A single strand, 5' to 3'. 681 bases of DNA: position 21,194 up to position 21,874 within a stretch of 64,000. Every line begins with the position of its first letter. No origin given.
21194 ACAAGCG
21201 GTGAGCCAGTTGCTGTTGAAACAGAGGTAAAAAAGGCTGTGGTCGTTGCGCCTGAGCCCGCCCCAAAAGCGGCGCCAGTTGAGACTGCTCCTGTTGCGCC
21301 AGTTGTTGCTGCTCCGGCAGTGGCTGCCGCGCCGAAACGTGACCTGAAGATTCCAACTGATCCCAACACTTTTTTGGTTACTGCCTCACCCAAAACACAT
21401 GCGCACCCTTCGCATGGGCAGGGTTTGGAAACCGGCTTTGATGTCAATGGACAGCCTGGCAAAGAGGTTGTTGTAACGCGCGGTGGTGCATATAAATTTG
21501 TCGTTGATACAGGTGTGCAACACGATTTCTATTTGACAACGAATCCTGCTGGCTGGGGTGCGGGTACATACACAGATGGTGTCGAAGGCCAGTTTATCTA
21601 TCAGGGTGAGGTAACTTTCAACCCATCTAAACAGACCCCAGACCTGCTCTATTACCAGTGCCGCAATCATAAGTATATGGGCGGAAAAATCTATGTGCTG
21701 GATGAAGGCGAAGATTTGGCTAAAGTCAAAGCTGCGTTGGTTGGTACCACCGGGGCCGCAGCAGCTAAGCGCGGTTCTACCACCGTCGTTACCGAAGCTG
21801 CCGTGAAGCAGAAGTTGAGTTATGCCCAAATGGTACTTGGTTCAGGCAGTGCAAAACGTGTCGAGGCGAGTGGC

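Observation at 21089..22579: Cupredoxin-motif lipoprotein fused to a long helical domain in the middle of a multihaem operon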

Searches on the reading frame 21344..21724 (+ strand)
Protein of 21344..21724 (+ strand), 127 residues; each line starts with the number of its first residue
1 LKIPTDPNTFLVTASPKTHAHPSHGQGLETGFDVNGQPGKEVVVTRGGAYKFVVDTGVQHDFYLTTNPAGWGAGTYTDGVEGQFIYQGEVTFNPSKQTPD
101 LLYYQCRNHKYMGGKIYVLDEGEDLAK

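Call 19: search_solved_structures(query=A2, max_evalue=10, show_alignments=4)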
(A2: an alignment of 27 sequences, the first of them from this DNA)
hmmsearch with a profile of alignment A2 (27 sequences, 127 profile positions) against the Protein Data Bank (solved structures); distinct sequences matched with E-value up to 10: 10.
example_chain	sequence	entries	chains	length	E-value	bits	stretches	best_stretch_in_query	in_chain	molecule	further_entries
4z0b_H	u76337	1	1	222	0.014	18.7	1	68-120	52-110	antibody heavy chain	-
7c5x_A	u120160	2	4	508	0.031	17.6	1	26-68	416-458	iota-carbonic anhydrase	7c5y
8a14_A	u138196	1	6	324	0.068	16.5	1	75-115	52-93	Cerato-platatanin-like protein 1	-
3x1b_A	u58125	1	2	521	0.089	16.1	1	42-99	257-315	laccase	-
5y82_D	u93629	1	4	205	0.18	15.1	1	41-65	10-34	Membrane protein insertase YidC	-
9o9a_A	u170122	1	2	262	0.19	15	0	66-87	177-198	DR3087 IL-18 Surrogate Cytokine Agonist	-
9dl0_A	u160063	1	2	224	0.77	13.1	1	69-117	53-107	Fab heavy chain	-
6y86_A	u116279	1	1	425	0.77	13.1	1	40-64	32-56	Membrane protein insertase YidC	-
5y83_A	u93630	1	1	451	0.79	13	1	40-64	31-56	Membrane protein insertase YidC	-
6o39_B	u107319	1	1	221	1.5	12.2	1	67-114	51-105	Antibody F2.I Fab, Heavy chain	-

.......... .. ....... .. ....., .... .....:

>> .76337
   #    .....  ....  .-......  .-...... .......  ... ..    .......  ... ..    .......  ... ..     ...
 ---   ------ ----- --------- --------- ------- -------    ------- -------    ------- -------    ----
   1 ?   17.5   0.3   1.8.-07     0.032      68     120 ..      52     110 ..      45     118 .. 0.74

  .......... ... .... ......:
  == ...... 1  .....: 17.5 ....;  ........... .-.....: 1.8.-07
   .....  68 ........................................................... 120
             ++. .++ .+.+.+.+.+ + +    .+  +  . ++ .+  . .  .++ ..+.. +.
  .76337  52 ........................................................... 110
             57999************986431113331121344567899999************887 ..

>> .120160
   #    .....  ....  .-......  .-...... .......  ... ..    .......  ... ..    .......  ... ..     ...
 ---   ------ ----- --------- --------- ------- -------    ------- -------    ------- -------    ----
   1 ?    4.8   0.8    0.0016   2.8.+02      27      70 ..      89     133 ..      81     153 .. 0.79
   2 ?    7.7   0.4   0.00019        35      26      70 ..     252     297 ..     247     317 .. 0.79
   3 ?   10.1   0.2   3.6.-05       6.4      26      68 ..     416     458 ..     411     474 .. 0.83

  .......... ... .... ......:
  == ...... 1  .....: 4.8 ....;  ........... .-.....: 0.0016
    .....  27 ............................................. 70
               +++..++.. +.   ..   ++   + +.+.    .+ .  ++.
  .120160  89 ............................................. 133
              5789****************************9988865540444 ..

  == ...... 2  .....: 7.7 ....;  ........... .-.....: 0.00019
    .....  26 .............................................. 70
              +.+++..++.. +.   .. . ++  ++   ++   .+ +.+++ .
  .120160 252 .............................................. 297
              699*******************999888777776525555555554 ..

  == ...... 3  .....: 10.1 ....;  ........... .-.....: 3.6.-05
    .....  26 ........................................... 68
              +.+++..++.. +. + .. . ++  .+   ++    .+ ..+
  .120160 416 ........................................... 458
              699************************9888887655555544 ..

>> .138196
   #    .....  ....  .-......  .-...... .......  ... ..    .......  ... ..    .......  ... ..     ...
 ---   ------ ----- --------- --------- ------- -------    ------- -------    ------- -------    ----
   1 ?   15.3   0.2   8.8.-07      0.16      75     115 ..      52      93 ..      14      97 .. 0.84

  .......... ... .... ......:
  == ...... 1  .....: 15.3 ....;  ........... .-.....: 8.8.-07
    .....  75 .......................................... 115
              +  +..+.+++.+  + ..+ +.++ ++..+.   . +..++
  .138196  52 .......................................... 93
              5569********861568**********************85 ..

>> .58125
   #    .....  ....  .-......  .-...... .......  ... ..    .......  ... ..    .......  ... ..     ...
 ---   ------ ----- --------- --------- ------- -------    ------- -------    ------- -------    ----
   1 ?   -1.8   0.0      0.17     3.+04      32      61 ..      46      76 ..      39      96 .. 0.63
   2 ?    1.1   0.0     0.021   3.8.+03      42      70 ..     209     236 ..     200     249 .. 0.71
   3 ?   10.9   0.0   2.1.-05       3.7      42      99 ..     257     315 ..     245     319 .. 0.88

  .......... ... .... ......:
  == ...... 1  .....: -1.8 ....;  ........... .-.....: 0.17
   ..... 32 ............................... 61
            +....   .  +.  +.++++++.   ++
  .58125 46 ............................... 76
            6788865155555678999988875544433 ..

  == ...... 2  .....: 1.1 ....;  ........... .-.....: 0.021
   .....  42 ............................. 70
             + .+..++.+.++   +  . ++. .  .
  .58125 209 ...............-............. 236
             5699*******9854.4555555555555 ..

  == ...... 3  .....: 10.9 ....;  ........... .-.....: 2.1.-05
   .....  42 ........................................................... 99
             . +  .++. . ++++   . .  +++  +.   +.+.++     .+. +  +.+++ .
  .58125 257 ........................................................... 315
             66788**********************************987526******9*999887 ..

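Call 35: predict_structure(alignment_id=A2)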
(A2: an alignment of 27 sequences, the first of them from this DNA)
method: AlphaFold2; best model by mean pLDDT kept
length: 127 residues; sequences in the alignment: 27
mean_pLDDT: 95.7   pTM: 0.88
mean pLDDT of the five models: 95.7, 95.0, 94.6, 94.4, 94.3
residues with pLDDT >= 90: 118; 70-90: 8; 50-70: 1; < 50: 0
segments of 3 or more residues with pLDDT < 50: none
pLDDT, mean of each block of 10 residues (from residue 1): 94 97 96 98 97 96 97 96 97 98 97 97 78
secondary structure, 60 per line:
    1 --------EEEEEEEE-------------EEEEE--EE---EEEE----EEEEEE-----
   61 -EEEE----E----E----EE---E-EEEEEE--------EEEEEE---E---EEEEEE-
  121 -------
elements in order: E9-16 E30-34 E42-45 E50-55 E62-65 E87-92 E101-106 E114-119

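Call 39: fold_search(model_id=the predicted structure, library=pdb)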
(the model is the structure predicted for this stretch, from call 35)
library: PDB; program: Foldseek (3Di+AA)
matches with E <= 10: 1623; with E <= 0.001: 40
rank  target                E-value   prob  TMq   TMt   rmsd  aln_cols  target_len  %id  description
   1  1rcy                  4.8e-05  1.00  0.47  0.41   6.3       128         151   20  RUSTICYANIN (RC) FROM THIOBACILLUS FERROOXIDANS (released 1997-05-15)
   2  1gy2_A                8.1e-05  1.00  0.52  0.44   5.9       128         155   20  Crystal structure of Met148Leu rusticyanin (released 2002-05-23)
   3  1gy1_A                9.6e-05  1.00  0.50  0.43   5.7       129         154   18  Crystal structures of Ser86Asp and Met148Leu Rusticyanin (released 2002-05-23)
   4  1a8z                  1.1e-04  1.00  0.49  0.42   5.8       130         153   18  STRUCTURE DETERMINATION OF A 16.8KDA COPPER PROTEIN RUSTICYANIN AT 2.1A RESOLUTION USING ANOMALOUS SCATTERING DATA WITH  (released 1998-06-17)
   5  1a3z                  1.1e-04  1.00  0.47  0.41   6.0       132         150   17  REDUCED RUSTICYANIN AT 1.9 ANGSTROMS (released 1998-07-29)
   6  1e30_A                1.2e-04  1.00  0.49  0.42   5.8       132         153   17  Crystal structure of the Met148Gln mutant of rusticyanin at 1.5 Angstrom resolution (released 2000-07-28)
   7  2fqf                  1.4e-04  1.00  0.50  0.17   7.5       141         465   19  Crystal Structures of E. coli Laccase CueO under different copper binding situations (released 2007-01-30)
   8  2cak                  1.5e-04  1.00  0.49  0.41   5.6       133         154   20  1.27Angstrom Structure of Rusticyanin from Thiobacillus ferrooxidans (released 2006-03-08)
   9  7f0v_A                1.5e-04  1.00  0.50  0.17   6.9       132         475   17  Structure of the M305I mutant of CueO (released 2022-06-15)
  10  2cal                  1.8e-04  1.00  0.49  0.41   6.0       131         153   18  Crystal structure of His143Met rusticyanin (released 2006-01-05)
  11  2fqd                  2.2e-04  1.00  0.50  0.17   7.9       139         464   19  Crystal Structures of E. coli Laccase CueO under different copper binding situations (released 2007-01-30)
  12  3od3                  2.7e-04  1.00  0.48  0.16   7.3       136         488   18  CueO at 1.1 A resolution including residues in previously disordered region (released 2011-09-07)
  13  5b7m_C                2.9e-04  1.00  0.48  0.16   7.1       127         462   16  Structure of perdeuterated CueO - the signal peptide was truncated by HRV3C protease (released 2016-10-19)
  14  6ttd_A                3.1e-04  1.00  0.49  0.17   6.5       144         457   12  Crystal structure of McoA multicopper oxidase 2F4 variant from the hyperthermophile Aquifex aeolicus (released 2021-04-07)
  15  2yxw_B                3.1e-04  1.00  0.50  0.18   6.6       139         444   16  The deletion mutant of Multicopper Oxidase CueO (released 2008-01-01)
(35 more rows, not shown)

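Call 44: find_homologous_proteins(query=A2, max_evalue=0.001)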
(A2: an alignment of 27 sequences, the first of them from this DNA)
Query A2 (27 sequences) (127 aa, profile of the alignment): 68 proteins with E <= 0.001 among 572 candidates.
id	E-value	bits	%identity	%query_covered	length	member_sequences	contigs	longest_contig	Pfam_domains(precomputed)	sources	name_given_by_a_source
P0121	2.3e-52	194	52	93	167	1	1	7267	PF25489.2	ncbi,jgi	-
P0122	4.8e-52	193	52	96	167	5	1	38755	PF25489.2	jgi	-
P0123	6.4e-52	193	54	91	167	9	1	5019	PF25489.2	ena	-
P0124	1.3e-51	192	54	93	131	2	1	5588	PF25489.2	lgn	-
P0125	3.2e-51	191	57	91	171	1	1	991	-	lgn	-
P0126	3.5e-51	190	56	91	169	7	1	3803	PF25489.2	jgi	jgi:hypothetical protein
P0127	6.5e-51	190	55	93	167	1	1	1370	PF25489.2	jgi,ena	-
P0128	9.3e-51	189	55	95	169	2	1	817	PF25489.2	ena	-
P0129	9.8e-51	189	55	91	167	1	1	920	-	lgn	-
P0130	2.0e-50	188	52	93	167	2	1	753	PF25489.2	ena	-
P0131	2.6e-50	188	55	91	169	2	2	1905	PF25489.2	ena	-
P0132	3.5e-50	187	53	94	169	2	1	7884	-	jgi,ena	-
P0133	3.6e-50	187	50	94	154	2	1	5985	PF25489.2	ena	-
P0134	1.1e-49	186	53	91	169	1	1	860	-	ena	-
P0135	2.3e-49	185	54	91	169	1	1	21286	-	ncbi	ncbi:MAG: hypothetical protein ABI479_09605 [Gallionella sp.]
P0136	2.3e-49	185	56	91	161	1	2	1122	PF25489.2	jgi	jgi:hypothetical protein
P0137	3.7e-49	184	53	91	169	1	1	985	PF25489.2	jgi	jgi:hypothetical protein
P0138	3.7e-49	184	51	91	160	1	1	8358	PF25489.2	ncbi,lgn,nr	ncbi:MAG: hypothetical protein EPN14_06250 [Gallionella sp.]|nr:MAG: hypothetical protein EPN14_0625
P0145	2.1e-48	181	53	91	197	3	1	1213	PF25489.2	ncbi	ncbi:MAG TPA: hypothetical protein VIH30_06635, partial [Aquirhabdus sp.]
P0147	2.4e-48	181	51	95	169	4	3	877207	-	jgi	jgi:hypothetical protein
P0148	3.0e-48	181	56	87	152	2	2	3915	PF25489.2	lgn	-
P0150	3.8e-48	181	54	93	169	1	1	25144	PF25489.2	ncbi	-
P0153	7.8e-48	180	53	91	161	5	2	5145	PF25489.2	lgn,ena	-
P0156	2.4e-47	178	52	93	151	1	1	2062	PF25489.2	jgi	-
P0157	2.9e-47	178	51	91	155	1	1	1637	PF25489.2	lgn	-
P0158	3.6e-47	177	47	94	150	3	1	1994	PF25489.2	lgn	-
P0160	7.5e-47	176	50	87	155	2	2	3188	PF25489.2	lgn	-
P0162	1.1e-46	176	46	97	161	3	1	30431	PF25489.2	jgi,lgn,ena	jgi:hypothetical protein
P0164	2.1e-46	175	50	90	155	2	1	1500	PF25489.2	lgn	-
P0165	2.9e-46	175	50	90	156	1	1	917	PF25489.2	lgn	-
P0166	3.3e-46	174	51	90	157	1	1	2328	PF25489.2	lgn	-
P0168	3.7e-46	174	51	88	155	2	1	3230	PF25489.2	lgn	-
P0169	8.6e-46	173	53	91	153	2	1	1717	PF25489.2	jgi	jgi:hypothetical protein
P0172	1.9e-45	172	52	91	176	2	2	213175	-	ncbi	ncbi:MAG: hypothetical protein AB1513_03295 [Pseudomonadota bacterium]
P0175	2.3e-28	117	46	87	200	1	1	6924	PF25489.2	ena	-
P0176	2.7e-28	116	45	88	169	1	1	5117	PF25489.2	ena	-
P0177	5.0e-28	116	45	92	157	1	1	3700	PF25489.2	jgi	-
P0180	5.9e-25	106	46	87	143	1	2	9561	PF25489.2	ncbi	-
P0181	2.5e-23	100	44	87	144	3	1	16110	PF25489.2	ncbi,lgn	-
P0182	1.0e-19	89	43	71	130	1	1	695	PF25489.2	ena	-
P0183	1.6e-19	88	48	71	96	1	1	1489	PF25489.2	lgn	-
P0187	9.2e-10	57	40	52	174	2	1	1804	PF18962.8,PF25489.2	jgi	jgi:hypothetical protein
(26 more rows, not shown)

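Call 73: find_encoding_contigs(protein=P0172, flank=8000, max_places=3)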
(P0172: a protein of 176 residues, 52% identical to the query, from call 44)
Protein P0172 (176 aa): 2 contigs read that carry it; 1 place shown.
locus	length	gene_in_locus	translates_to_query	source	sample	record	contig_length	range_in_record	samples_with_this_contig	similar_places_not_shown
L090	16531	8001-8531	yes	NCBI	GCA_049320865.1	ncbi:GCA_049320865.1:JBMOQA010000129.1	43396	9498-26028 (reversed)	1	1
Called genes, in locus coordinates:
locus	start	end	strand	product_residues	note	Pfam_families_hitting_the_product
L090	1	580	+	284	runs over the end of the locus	PF01436:NHL (faint), PF08450:SGL (faint), PF23500:DUF7133 (faint)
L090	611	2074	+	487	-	PF02347:GDC-P, PF00266:Aminotran_5, PF21478:GcvP2_C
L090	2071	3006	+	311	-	PF00294:PfkB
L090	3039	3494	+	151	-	-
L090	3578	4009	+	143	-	-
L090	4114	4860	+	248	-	PF21926:FeeM (weak), PF13444:Acetyltransf_5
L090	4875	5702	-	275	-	PF00149:Metallophos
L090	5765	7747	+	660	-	PF00580:UvrD-helicase, PF01443:Viral_helicase1 (faint), PF13245:AAA_19, PF13604:AAA_30 (faint), PF13361:UvrD_C, PF13538:UvrD_C_2 (weak)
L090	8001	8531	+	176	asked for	-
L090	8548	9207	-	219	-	PF05724:TPMT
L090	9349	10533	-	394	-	PF17785:PUA_3, PF10672:Methyltrans_SAM, PF02475:TRM5-TYW2_MTfase (weak), PF03602:Cons_hypoth95, PF09445:Methyltransf_15 (weak), PF13847:Methyltransf_31 (weak)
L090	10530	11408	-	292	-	PF01370:Epimerase, PF04321:RmlD_sub_bind, PF16363:GDP_Man_Dehyd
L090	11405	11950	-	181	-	PF00908:dTDP_sugar_isom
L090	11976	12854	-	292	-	PF00483:NTP_transferase, PF12804:NTP_transf_3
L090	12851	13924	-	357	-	PF00106:adh_short (faint), PF01073:3Beta_HSD, PF01370:Epimerase, PF02719:Polysacc_synt_2, PF04321:RmlD_sub_bind, PF07993:NAD_binding_4, PF16363:GDP_Man_Dehyd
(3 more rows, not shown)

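Call 74: find_encoding_contigs(protein=P0147, flank=8000, max_places=3)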
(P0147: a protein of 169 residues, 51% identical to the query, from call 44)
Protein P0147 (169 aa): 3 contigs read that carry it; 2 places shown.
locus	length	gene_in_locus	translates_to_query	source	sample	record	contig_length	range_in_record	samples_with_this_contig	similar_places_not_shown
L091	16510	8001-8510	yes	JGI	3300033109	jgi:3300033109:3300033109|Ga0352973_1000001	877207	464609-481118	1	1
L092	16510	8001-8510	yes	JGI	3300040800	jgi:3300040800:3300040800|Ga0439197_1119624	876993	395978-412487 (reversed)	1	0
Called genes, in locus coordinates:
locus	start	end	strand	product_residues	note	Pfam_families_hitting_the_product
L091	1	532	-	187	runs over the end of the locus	PF09626:DHC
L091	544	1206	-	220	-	-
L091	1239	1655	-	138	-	PF09086:DUF1924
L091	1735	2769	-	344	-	PF00248:Aldo_ket_red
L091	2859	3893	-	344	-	PF00581:Rhodanese, PF26341:AAA_SelU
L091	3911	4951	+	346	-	PF00586:AIRS, PF02769:AIRS_C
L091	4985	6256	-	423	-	PF00817:IMS, PF11799:IMS_C, PF13438:DUF4113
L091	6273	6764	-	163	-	PF00717:Peptidase_S24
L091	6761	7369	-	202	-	PF00717:Peptidase_S24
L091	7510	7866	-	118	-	PF03819:MazG (weak), PF12643:MazG-like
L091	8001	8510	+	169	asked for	-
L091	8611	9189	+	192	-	PF08238:Sel1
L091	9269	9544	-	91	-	-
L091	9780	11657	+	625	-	-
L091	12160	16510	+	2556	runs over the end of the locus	PF13620:CarboxypepD_reg, PF13715:CarbopepD_reg_2, PF13620:CarboxypepD_reg, PF13715:CarbopepD_reg_2, PF13620:CarboxypepD_reg, PF13715:CarbopepD_reg_2, PF13620:CarboxypepD_reg, PF13715:CarbopepD_reg_2, +11 more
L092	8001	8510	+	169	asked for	-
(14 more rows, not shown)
